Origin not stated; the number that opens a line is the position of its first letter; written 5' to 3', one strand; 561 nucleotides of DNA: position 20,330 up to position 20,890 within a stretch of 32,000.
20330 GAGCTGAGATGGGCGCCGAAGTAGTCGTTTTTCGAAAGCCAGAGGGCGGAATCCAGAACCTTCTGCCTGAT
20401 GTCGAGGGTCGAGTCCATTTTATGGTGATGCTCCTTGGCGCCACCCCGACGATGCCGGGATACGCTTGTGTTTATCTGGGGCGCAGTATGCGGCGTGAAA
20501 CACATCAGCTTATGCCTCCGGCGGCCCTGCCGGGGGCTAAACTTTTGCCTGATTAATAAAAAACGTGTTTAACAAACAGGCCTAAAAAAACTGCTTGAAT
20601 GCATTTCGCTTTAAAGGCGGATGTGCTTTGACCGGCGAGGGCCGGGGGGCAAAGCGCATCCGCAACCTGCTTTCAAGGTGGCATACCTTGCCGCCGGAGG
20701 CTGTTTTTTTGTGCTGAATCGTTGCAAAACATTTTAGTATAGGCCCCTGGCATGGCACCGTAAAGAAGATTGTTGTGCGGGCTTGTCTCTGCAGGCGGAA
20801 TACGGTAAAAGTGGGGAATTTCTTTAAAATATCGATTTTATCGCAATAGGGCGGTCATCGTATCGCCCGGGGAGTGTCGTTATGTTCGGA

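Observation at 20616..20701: Compensatory substitutions and strand-specific G-U wobbles in the repeat hairpins imply selection on a folded, polar (RNA or ssDNA) form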

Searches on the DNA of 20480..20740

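Call 36: search_rna_families(source=window, start=20480, end=20740, threshold=evalue, max_evalue=10, show_alignments=2)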
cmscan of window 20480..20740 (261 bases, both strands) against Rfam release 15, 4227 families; matches with E-value up to 10: 3.
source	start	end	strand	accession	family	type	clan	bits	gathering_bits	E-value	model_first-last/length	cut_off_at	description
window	20546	20667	-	RF02579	tsr26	Gene; sRNA;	-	17.4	141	3.2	1-122/122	no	S. aureus tsr26 small RNA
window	20617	20663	-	RF04105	mir-3165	Gene; miRNA;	-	14.7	90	7.2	1-75/75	no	mir-3165 microRNA precursor family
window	20691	20708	-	RF02133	HOXB13-AS1_2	Gene; lncRNA;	-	10.8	40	3.4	64-81/81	no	HOXB13 antisense RNA 1 conserved region 2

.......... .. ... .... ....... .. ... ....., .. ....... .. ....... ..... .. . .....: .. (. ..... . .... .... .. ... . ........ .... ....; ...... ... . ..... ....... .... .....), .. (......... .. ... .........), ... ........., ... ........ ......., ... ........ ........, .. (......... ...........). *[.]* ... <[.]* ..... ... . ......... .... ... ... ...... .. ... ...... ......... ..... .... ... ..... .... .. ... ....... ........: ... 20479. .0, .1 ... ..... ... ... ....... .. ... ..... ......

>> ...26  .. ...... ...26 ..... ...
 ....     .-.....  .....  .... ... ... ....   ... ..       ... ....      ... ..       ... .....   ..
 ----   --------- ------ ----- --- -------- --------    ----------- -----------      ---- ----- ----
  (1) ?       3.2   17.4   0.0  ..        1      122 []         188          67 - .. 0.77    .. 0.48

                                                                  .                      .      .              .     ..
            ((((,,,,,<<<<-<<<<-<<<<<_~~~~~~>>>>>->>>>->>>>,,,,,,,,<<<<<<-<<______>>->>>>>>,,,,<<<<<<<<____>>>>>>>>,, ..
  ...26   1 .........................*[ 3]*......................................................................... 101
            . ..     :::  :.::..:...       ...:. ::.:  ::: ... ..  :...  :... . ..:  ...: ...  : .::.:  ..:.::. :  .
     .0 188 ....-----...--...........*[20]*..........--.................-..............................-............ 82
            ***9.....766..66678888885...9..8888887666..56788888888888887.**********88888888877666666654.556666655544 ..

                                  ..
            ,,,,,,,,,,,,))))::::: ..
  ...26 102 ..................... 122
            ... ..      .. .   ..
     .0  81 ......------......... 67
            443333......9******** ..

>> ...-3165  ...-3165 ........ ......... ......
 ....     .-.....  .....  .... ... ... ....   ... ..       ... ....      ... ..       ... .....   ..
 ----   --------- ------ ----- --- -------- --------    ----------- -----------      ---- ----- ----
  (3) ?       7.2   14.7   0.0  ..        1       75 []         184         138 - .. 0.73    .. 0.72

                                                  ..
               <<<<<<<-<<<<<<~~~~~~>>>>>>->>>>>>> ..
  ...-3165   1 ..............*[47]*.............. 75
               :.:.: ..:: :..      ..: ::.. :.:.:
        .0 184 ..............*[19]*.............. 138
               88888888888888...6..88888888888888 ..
